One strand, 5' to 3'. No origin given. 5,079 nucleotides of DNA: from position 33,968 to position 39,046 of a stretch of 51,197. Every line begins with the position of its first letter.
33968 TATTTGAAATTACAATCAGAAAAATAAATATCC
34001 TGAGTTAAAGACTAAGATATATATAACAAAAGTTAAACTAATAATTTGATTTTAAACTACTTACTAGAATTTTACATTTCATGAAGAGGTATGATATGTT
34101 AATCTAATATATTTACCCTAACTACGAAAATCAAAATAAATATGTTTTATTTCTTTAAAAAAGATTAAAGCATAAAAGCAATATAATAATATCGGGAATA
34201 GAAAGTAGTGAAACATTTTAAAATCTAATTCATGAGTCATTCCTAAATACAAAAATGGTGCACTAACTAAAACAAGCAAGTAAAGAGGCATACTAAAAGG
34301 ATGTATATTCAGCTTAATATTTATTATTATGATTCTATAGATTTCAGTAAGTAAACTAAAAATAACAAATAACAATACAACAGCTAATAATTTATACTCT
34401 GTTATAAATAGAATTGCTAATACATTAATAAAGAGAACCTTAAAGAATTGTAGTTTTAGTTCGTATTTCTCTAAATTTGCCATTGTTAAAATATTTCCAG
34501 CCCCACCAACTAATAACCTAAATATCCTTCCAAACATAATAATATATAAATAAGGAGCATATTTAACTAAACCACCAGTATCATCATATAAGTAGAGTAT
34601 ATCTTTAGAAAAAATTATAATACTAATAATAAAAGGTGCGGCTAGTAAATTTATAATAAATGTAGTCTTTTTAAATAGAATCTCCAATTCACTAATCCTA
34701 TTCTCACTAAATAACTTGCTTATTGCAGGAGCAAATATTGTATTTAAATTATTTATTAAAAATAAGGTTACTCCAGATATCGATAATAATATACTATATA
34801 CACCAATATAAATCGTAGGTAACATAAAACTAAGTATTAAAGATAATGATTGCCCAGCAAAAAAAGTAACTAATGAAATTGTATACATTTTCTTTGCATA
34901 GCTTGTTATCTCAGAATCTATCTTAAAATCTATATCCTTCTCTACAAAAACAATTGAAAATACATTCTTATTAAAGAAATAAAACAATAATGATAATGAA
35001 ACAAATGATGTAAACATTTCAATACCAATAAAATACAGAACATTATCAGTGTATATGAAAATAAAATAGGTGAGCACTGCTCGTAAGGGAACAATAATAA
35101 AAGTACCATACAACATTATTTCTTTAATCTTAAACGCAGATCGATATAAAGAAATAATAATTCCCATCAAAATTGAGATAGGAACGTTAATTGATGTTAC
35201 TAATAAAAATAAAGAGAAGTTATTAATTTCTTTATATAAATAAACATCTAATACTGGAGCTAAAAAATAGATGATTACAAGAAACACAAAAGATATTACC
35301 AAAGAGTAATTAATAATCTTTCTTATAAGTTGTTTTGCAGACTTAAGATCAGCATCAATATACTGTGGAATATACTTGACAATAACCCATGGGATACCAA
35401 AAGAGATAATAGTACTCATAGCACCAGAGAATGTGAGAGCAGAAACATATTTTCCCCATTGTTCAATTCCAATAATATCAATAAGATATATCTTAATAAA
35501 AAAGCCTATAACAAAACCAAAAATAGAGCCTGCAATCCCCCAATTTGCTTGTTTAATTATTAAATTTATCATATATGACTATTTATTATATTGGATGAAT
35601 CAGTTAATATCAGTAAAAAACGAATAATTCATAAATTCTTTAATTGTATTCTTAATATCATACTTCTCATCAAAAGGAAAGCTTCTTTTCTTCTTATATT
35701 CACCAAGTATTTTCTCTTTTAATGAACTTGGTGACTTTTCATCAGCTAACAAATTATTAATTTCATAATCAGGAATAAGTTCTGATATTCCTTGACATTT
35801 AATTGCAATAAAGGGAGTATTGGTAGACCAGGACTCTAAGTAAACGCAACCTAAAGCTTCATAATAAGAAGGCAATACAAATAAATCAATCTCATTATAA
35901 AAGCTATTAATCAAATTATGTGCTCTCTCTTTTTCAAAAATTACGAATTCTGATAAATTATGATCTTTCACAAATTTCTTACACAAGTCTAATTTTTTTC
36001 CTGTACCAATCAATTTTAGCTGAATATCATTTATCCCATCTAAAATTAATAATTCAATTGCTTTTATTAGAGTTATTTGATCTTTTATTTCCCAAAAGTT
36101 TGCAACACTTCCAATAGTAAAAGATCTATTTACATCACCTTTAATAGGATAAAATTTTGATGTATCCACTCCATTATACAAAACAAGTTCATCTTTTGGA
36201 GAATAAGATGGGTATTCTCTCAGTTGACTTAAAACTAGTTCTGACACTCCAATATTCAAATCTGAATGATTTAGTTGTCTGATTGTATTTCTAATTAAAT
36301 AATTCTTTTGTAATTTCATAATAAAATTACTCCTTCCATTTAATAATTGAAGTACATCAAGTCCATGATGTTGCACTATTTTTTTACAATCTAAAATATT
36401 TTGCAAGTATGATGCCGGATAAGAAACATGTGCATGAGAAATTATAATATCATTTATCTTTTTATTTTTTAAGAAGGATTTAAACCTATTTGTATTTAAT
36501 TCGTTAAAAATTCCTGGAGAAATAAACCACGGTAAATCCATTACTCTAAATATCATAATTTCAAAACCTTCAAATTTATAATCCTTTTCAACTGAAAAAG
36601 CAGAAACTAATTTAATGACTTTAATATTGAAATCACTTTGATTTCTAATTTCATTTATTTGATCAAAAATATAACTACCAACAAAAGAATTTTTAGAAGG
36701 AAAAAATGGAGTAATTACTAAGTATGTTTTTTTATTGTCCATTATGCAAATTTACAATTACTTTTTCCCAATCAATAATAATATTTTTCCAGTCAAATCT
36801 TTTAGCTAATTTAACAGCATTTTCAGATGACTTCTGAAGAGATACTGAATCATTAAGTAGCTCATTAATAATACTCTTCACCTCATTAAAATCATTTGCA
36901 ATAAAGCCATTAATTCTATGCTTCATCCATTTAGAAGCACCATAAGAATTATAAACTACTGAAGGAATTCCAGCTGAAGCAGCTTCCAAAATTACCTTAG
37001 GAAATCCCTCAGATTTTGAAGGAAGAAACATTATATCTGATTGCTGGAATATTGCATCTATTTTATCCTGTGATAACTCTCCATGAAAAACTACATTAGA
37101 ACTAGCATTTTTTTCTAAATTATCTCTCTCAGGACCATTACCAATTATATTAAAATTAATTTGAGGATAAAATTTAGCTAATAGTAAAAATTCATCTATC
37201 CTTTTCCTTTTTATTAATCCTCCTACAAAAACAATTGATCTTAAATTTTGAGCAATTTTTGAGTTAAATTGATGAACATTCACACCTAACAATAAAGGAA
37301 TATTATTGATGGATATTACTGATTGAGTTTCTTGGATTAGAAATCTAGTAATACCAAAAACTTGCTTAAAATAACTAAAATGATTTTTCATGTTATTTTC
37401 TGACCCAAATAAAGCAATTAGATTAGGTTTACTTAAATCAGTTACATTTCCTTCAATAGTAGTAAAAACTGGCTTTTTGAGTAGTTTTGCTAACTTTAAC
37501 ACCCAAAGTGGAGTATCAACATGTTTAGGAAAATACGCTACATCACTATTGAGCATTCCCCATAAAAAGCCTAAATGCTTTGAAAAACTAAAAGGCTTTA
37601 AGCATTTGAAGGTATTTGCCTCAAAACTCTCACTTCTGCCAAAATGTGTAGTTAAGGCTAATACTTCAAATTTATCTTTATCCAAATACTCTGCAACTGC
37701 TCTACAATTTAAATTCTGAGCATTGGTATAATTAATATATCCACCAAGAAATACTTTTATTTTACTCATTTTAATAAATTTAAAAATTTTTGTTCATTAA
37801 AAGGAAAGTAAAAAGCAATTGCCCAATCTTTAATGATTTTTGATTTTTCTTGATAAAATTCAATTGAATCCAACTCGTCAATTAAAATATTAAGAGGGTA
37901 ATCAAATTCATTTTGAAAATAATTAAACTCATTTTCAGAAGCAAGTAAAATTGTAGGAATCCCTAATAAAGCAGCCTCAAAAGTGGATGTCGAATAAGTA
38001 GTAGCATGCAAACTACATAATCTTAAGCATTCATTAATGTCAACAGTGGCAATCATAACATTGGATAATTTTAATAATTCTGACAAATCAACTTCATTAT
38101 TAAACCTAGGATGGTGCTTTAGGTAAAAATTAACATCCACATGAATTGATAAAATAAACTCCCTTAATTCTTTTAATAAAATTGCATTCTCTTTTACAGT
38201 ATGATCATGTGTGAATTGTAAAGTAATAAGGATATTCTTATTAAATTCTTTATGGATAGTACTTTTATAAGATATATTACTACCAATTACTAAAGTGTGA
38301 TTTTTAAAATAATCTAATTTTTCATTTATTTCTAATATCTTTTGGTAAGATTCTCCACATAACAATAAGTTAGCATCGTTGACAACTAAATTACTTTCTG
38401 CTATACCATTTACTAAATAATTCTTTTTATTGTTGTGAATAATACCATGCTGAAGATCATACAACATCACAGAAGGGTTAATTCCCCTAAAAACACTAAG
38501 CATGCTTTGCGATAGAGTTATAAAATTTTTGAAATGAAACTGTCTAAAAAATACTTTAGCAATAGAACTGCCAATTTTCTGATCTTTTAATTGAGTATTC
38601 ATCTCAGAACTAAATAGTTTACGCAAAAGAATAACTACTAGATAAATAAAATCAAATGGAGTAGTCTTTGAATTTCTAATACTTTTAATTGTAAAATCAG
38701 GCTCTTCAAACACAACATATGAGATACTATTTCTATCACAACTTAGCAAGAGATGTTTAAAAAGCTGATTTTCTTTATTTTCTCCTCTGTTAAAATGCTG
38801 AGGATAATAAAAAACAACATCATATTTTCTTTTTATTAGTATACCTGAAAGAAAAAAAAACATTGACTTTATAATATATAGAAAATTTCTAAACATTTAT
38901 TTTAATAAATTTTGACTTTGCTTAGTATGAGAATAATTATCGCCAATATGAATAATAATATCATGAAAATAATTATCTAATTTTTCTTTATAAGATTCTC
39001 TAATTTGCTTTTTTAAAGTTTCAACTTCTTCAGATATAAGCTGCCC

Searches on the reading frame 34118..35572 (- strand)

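Call 3: search_protein_families(library=pfam, proteins=[window:34118-35572:-], max_evalue=1)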
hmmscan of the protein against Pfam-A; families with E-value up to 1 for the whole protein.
window:34118-35572:- (484 aa): 3 families
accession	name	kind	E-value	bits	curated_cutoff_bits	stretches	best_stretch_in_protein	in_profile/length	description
PF01943.22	Polysacc_synt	-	4.5e-09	36.6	28.2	1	10-287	6-273/274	Polysaccharide biosynthesis protein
PF01554.23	MatE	-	1.7e-05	25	24.9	1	236-381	8-153/161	MatE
PF06781.17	CrgA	-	0.057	14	24.8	1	47-100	34-80/89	Cell division protein CrgA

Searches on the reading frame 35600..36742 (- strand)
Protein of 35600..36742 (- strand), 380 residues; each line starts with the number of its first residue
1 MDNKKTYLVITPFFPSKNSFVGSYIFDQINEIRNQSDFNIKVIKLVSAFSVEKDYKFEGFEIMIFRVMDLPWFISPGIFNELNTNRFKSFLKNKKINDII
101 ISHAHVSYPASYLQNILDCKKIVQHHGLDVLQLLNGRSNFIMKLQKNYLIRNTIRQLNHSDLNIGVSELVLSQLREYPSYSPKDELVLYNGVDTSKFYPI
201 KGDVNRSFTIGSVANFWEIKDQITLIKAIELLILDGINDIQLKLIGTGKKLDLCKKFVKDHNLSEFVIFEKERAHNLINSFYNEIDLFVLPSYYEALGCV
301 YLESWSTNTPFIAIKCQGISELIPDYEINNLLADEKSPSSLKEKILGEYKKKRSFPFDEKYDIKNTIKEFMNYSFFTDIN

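Call 3: search_protein_families(library=pfam, proteins=[window:35600-36742:-], max_evalue=1)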
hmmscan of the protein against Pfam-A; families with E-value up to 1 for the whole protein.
window:35600-36742:- (380 aa): 4 families
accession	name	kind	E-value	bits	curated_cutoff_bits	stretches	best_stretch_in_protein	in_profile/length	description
PF00534.26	Glycos_transf_1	-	9.1e-21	74.6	26.4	1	206-345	14-152/172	Glycosyl transferases group 1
PF13692.12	Glyco_trans_1_4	-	7.4e-19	68.8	27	1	209-346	3-137/142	Glycosyl transferases group 1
PF13439.12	Glyco_transf_4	-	1.4e-07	32.2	28.5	1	79-195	56-169/170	Glycosyltransferase Family 4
PF20706.3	GT4-conflict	-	0.2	11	26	1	148-326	135-323/385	Family 4 Glycosyltransferase in conflict systems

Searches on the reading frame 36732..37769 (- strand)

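Call 3: search_protein_families(library=pfam, proteins=[window:36732-37769:-], max_evalue=1)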
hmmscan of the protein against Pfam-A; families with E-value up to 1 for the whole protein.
window:36732-37769:- (345 aa): 5 families
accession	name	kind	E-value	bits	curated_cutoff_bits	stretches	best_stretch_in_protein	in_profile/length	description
PF00534.26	Glycos_transf_1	-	9.6e-27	94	26.4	1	168-318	7-169/172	Glycosyl transferases group 1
PF13692.12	Glyco_trans_1_4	-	6.8e-21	75.5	27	1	178-307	3-142/142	Glycosyl transferases group 1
PF20706.3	GT4-conflict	-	2.5e-07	30.4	26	1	233-289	271-327/385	Family 4 Glycosyltransferase in conflict systems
PF13524.12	Glyco_trans_1_2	-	4.5e-05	23.9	25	1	199-319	10-126/144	Glycosyl transferase-like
PF22772.2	WsaF_C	-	0.011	16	27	1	205-304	36-132/133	WsaF, C-terminal domain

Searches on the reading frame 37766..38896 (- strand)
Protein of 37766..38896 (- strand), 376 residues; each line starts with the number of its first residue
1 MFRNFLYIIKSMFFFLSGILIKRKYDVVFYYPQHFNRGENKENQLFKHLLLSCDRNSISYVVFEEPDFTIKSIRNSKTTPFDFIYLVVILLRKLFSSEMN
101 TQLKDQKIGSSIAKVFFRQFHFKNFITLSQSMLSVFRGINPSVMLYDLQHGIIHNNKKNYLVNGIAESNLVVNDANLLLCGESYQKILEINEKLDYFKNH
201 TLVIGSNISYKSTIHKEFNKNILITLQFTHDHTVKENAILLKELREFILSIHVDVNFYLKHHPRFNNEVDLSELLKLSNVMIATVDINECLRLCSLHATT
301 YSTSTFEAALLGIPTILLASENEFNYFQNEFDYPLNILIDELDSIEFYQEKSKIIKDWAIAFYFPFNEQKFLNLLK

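Call 3: search_protein_families(library=pfam, proteins=[window:37766-38896:-], max_evalue=1)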
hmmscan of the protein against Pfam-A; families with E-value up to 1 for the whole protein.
window:37766-38896:- (376 aa): 1 family
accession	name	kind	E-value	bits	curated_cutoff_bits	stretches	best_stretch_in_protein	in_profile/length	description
PF20471.4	DUF6716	-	0.31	10.4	27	1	278-319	243-284/342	Putative glycosyltransferase (DUF6716)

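Call 4: search_protein_families(library=ncbifam, proteins=[window:37766-38896:-], max_evalue=1)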
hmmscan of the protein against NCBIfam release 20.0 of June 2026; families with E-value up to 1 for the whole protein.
window:37766-38896:- (376 aa): 4 families
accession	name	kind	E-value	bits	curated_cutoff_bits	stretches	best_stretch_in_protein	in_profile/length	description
NF046086.1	BFO_1060_trans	domain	1.9e-10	40.4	200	1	209-325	171-297/365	BFO_1060 family glycosyltransferase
TIGR04326.1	O_ant_LIC13510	subfamily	0.0013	17.2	250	1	220-325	449-551/602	TIGR04326 family surface carbohydrate biosynthesis protein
TIGR02235.1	menA_cyano-plnt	equivalog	0.059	12.6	225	1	108-180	20-91/285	2-carboxy-1,4-naphthoquinone phytyltransferase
NF052585.1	SucGlutTfsCaiB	equivalog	0.16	10.6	750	1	99-173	163-237/394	succinate--glutarate CoA-transferase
